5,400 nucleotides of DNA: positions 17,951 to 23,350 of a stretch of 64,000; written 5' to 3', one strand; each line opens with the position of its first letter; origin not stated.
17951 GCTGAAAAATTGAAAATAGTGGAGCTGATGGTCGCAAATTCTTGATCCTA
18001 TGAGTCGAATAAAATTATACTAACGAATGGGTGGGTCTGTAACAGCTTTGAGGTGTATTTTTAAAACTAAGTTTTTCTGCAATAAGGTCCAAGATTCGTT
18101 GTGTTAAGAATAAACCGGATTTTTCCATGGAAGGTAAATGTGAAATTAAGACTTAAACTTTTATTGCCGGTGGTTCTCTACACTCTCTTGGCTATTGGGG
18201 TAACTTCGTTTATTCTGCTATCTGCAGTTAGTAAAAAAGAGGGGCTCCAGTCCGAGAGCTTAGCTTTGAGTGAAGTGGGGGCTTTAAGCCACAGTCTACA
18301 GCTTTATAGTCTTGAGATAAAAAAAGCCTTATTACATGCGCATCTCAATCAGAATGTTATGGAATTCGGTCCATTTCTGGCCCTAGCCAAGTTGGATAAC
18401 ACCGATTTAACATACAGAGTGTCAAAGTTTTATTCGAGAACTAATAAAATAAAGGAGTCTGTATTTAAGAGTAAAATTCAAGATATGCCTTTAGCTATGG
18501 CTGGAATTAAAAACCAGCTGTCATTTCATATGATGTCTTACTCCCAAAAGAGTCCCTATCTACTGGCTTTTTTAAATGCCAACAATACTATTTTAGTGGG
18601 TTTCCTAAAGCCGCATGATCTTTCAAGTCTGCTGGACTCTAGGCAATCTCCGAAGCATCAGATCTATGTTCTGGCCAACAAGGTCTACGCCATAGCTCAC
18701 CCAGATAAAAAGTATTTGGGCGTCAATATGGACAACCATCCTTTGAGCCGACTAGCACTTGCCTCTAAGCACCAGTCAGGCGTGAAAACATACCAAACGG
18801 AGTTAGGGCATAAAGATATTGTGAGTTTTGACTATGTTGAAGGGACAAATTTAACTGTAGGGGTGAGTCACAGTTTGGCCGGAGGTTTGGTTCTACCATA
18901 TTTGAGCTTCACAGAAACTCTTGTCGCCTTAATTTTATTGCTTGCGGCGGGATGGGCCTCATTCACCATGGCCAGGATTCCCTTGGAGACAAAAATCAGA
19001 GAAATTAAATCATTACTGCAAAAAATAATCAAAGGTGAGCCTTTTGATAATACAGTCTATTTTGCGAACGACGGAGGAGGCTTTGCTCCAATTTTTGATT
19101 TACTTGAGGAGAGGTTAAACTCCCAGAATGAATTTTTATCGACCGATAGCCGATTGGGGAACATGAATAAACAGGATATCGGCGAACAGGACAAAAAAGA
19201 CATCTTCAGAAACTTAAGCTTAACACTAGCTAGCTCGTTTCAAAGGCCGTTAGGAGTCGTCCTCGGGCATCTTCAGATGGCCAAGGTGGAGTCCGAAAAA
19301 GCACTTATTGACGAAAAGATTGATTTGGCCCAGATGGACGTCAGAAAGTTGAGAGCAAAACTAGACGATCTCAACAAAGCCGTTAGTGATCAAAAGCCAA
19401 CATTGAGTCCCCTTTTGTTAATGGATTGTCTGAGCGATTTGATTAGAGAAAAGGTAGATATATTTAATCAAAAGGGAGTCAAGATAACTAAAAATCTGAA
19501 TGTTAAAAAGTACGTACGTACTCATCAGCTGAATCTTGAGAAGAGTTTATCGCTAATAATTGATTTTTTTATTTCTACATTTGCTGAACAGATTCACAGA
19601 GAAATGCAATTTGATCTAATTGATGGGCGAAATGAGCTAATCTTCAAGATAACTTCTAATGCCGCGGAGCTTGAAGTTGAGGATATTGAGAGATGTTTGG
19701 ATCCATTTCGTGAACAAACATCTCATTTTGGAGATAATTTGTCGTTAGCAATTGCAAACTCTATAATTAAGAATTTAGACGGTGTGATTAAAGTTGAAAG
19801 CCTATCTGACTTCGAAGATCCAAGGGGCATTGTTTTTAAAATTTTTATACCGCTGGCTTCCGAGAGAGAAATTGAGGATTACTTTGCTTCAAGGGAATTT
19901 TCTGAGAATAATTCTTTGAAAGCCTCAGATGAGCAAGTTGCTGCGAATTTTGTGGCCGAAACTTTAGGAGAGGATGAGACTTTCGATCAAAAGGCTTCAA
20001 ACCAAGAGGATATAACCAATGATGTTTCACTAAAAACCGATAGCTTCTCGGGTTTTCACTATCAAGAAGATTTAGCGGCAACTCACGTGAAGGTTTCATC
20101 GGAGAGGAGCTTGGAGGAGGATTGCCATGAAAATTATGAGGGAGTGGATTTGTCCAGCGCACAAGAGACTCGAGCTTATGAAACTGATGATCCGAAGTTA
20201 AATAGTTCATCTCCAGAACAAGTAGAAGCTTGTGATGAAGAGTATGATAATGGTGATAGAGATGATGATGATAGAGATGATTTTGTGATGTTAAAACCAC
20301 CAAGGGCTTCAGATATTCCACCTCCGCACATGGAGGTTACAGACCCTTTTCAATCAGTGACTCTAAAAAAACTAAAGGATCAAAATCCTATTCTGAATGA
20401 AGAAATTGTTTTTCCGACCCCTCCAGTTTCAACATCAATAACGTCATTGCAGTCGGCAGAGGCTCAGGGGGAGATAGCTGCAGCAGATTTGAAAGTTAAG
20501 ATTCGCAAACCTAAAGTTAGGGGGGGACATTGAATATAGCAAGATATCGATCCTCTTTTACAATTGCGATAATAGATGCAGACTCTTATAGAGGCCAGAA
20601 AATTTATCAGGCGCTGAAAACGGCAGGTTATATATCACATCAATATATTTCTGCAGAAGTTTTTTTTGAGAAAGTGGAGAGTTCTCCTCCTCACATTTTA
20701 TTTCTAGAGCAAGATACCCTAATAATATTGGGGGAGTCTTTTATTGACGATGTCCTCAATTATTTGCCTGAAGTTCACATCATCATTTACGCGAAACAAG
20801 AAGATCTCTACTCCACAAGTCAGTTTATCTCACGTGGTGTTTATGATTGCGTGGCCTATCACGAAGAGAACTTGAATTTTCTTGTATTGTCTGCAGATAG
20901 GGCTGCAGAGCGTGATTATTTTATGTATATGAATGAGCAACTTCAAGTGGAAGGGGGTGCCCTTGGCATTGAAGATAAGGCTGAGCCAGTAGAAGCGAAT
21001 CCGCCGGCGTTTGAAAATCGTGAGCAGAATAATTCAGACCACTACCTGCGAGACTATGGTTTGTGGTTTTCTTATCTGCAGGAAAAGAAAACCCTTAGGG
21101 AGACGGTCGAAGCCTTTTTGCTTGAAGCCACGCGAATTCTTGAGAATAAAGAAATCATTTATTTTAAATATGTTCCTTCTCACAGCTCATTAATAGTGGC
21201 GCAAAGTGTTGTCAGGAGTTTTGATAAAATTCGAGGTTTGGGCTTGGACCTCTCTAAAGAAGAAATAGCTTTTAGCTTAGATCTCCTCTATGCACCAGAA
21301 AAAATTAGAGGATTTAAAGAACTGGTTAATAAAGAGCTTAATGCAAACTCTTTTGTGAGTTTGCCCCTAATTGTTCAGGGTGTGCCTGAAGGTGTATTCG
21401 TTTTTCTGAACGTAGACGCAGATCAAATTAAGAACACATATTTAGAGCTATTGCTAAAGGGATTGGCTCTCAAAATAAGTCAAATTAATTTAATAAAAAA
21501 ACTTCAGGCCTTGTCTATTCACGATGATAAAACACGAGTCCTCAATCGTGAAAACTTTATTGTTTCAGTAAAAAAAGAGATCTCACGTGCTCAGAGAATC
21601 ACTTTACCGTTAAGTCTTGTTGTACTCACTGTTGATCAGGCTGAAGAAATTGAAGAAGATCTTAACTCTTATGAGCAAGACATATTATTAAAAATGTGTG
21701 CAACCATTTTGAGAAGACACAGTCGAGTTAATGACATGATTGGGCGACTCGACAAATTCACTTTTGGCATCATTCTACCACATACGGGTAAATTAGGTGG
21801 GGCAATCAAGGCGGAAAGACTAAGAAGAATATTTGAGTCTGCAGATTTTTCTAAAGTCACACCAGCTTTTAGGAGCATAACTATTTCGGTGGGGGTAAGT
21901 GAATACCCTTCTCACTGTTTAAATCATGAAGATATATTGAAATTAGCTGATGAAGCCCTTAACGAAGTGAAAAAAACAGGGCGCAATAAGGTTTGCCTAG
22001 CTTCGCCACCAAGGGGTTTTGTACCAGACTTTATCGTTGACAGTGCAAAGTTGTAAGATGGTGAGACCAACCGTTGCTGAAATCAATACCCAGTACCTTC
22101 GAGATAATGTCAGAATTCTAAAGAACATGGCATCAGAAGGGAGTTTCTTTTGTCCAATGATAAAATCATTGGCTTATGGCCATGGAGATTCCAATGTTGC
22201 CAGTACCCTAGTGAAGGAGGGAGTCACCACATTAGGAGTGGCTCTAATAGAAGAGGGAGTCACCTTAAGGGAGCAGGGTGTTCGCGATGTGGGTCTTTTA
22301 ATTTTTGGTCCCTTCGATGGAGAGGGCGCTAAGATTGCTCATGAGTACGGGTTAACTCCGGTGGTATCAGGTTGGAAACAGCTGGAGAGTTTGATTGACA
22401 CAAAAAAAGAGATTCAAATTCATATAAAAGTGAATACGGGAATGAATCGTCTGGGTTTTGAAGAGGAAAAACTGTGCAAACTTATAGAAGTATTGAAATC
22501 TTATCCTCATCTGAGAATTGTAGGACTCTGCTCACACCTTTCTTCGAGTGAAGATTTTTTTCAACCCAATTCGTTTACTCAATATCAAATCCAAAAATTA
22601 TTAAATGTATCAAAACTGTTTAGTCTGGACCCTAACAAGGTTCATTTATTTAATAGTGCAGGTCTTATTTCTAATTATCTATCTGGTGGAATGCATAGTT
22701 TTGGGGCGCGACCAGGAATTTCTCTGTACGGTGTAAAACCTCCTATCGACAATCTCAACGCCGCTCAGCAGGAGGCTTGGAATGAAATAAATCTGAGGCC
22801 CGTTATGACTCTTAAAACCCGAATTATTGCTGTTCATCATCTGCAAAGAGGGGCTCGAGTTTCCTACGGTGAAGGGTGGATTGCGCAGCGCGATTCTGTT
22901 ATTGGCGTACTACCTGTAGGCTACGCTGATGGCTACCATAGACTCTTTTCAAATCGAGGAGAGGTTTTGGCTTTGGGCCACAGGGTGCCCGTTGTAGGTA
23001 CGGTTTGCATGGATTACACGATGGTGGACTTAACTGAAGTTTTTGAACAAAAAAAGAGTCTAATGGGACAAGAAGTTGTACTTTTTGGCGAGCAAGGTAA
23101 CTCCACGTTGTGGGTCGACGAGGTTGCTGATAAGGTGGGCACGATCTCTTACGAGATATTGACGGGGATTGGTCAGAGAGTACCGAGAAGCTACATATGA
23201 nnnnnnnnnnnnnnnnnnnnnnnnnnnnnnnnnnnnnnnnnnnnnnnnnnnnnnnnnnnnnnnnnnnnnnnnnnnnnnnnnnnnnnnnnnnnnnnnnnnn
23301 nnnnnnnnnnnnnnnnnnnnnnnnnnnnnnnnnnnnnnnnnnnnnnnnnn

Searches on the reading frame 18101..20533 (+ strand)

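Call 24: search_protein_families(library=ncbifam, proteins=[window:18101-20533:+], max_evalue=1e-10)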
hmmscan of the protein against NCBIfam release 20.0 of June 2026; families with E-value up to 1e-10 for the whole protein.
window:18101-20533:+ (810 aa): 0 families

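Call 49: search_protein_families(library=pfam, proteins=[window:18101-20533:+], max_evalue=0.0001)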
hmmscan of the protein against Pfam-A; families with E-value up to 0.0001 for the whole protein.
window:18101-20533:+ (810 aa): 1 family
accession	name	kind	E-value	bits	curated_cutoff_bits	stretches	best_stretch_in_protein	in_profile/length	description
PF02518.31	HATPase_c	-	7.1e-05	23.6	26.4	0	496-586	25-110/111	Histidine kinase-, DNA gyrase B-, and HSP90-like ATPase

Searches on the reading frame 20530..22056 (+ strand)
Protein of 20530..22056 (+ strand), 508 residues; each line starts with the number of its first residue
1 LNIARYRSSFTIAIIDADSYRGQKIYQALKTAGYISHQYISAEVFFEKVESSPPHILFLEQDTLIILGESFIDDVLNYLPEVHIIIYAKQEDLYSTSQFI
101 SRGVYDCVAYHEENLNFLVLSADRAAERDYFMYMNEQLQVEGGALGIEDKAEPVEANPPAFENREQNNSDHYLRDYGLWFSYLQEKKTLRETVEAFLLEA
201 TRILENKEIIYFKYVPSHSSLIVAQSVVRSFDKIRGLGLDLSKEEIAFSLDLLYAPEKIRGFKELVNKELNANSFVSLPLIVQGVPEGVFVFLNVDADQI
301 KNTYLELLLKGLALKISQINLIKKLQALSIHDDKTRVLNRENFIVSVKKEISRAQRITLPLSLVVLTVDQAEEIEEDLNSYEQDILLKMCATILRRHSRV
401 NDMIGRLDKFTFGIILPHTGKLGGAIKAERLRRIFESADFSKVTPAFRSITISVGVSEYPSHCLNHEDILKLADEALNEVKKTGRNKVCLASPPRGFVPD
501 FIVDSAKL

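Call 49: search_protein_families(library=pfam, proteins=[window:20530-22056:+], max_evalue=0.0001)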
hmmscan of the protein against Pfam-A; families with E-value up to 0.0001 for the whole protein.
window:20530-22056:+ (508 aa): 1 family
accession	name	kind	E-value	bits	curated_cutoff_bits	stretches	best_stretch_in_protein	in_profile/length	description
PF00990.26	GGDEF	-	3.4e-23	82.6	23.8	1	330-487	2-161/161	Diguanylate cyclase, GGDEF domain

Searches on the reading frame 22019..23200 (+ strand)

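Call 49: search_protein_families(library=pfam, proteins=[window:22019-23200:+], max_evalue=0.0001)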
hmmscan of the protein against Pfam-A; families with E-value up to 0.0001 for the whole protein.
window:22019-23200:+ (393 aa): 2 families
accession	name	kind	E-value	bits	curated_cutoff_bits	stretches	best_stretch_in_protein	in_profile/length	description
PF01168.26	Ala_racemase_N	-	7.4e-50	170.1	24.1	1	22-241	1-220/220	Alanine racemase, N-terminal domain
PF00842.27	Ala_racemase_C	-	1.1e-46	158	25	1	262-392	1-127/127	Alanine racemase, C-terminal domain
